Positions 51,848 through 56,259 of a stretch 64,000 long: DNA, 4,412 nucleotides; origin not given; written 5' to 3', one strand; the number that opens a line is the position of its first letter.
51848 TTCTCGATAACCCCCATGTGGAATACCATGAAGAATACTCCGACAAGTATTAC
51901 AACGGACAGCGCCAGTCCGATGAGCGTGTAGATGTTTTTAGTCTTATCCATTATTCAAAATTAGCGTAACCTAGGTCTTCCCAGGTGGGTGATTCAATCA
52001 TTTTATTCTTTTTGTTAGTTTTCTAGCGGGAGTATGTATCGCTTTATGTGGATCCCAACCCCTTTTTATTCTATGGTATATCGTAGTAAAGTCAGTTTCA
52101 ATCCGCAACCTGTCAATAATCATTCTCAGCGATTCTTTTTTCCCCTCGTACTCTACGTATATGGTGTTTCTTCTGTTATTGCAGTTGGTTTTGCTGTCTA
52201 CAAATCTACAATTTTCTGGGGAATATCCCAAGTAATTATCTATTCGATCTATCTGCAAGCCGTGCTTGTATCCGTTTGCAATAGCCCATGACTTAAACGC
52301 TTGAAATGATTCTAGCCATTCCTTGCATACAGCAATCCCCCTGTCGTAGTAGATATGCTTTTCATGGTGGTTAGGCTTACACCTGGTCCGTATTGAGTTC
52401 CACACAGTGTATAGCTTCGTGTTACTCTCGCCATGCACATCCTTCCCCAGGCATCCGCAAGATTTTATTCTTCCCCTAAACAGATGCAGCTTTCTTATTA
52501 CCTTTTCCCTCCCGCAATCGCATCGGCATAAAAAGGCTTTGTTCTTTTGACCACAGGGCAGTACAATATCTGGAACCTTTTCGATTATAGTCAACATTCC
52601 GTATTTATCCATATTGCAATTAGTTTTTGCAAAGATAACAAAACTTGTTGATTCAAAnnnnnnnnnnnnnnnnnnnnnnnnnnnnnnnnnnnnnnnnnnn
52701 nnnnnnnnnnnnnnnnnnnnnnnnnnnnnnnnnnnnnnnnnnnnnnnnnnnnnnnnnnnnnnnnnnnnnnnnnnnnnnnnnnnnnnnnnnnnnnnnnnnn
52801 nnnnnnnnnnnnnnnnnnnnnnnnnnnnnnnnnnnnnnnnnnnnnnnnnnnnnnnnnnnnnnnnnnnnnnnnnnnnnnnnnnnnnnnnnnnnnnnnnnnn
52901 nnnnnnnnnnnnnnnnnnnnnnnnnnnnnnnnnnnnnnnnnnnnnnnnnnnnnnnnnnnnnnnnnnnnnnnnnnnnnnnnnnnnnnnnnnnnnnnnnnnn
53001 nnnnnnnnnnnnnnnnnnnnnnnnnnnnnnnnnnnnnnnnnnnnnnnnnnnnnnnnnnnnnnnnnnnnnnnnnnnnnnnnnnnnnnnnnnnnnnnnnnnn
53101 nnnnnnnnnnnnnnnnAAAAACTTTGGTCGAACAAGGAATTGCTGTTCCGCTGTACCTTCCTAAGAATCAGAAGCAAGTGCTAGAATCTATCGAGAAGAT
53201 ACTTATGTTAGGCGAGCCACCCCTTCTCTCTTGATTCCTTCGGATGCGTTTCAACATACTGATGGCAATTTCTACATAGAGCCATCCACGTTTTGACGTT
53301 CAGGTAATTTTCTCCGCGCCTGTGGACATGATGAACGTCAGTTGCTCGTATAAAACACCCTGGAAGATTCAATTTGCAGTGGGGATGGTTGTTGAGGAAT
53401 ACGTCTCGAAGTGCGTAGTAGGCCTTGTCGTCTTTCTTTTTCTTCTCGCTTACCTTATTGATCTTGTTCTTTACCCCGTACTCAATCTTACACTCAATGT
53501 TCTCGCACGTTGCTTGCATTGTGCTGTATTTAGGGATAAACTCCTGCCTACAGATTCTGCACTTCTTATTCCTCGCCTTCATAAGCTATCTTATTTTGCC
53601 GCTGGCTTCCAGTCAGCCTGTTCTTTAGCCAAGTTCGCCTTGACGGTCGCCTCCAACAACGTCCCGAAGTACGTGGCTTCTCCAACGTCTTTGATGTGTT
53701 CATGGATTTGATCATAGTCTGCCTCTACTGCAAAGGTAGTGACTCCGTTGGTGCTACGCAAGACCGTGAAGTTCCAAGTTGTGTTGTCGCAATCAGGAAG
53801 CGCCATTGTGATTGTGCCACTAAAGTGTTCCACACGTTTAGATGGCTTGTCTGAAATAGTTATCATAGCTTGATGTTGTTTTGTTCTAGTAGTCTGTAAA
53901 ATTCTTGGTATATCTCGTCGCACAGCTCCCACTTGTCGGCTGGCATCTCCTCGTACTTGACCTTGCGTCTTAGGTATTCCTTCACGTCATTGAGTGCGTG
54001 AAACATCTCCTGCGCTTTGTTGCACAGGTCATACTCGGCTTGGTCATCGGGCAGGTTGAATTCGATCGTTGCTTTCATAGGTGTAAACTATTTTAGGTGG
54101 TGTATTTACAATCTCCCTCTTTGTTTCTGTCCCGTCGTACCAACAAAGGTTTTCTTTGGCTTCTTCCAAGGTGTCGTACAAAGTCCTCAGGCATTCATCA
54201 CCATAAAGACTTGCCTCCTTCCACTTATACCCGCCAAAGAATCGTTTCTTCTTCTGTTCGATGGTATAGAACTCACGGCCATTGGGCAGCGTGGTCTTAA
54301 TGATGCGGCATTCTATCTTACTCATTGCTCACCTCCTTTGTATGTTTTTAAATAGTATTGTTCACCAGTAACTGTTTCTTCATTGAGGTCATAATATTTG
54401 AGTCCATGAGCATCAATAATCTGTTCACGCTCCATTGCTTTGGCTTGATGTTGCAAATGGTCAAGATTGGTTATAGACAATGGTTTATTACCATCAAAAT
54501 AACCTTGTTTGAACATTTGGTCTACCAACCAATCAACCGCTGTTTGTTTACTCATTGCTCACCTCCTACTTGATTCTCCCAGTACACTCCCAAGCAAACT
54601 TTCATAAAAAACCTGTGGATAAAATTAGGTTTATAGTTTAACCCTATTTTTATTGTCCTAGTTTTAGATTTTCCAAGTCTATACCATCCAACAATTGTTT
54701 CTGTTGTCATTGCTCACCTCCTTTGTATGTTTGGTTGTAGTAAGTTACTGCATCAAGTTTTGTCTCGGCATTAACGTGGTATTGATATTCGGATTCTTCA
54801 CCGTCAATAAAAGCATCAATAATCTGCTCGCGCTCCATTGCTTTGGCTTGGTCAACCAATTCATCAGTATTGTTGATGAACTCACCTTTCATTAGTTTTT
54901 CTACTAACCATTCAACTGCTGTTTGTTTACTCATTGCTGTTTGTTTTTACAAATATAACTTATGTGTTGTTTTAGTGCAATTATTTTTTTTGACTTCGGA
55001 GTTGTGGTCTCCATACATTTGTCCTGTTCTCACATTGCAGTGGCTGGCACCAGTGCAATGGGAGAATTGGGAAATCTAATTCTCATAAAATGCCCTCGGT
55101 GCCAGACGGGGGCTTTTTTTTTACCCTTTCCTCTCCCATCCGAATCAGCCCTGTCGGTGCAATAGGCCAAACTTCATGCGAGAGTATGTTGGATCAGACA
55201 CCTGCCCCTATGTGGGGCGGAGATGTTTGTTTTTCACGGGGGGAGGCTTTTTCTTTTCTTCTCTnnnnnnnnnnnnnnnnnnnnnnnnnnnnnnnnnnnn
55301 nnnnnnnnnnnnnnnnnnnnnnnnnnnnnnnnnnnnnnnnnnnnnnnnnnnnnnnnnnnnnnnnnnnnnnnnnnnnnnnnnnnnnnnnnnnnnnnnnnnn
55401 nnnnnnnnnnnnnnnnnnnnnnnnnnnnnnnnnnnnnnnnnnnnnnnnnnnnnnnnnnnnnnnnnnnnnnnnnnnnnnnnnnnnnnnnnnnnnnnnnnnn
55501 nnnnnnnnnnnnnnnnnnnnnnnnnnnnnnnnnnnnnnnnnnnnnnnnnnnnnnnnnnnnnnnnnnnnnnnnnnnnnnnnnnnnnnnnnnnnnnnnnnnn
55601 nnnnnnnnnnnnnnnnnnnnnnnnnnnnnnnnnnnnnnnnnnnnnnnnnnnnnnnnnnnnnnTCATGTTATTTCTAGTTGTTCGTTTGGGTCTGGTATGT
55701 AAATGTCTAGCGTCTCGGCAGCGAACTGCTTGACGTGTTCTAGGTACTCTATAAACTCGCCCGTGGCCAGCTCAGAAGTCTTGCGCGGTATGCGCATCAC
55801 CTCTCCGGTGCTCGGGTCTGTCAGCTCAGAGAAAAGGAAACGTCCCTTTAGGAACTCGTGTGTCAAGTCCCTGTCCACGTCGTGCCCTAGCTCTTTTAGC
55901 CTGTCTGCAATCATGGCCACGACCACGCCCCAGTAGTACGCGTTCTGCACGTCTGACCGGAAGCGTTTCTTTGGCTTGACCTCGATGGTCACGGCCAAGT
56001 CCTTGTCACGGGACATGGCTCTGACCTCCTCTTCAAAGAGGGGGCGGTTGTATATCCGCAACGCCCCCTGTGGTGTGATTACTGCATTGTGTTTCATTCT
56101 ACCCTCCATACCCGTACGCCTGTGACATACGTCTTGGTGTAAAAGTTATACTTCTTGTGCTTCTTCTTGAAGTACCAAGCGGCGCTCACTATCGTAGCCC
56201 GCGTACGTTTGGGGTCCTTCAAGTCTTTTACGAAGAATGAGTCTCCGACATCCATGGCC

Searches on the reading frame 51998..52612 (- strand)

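Call 11: search_protein_families(library=phrogs, proteins=[window:51998-52612:-], max_evalue=0.001)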
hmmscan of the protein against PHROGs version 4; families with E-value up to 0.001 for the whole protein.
window:51998-52612:- (204 aa): 10 families
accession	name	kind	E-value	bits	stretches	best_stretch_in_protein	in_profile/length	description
phrog_374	-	DNA, RNA and nucleotide metabolism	4.1e-54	185.4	1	2-203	200-407/617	HNH endonuclease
phrog_3377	-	DNA, RNA and nucleotide metabolism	6.3e-44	151.2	1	58-200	5-145/196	HNH endonuclease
phrog_8790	-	DNA, RNA and nucleotide metabolism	2.2e-23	84.5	1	54-170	12-127/241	restriction endonuclease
phrog_2081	-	DNA, RNA and nucleotide metabolism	3e-23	83.7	1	57-153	94-201/433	HNH endonuclease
phrog_953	-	DNA, RNA and nucleotide metabolism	2e-20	74.5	1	60-144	217-302/420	HNH endonuclease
phrog_27240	-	unknown function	5.9e-05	24.4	1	23-61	26-62/132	-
phrog_1065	-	unknown function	0.00025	22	0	176-199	72-95/192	-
phrog_4578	-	DNA, RNA and nucleotide metabolism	0.00045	21.1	0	106-148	16-60/130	HNH endonuclease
phrog_3322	-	DNA, RNA and nucleotide metabolism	0.00049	21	0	120-144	107-131/162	endonuclease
phrog_22195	-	unknown function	0.0007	20.4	1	3-71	14-76/148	-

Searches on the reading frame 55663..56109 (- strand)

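Call 11: search_protein_families(library=phrogs, proteins=[window:55663-56109:-], max_evalue=0.001)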
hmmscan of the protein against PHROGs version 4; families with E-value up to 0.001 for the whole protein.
window:55663-56109:- (148 aa): 3 families
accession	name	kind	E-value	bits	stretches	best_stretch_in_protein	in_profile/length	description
phrog_72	-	DNA, RNA and nucleotide metabolism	2.8e-18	67.6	1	32-143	33-147/161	NinB/ Orf homologous recombination mediator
phrog_23774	-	unknown function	1.9e-12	48.2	1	11-143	12-142/145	-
phrog_25166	-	unknown function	0.00022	22.3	1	96-140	13-60/73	-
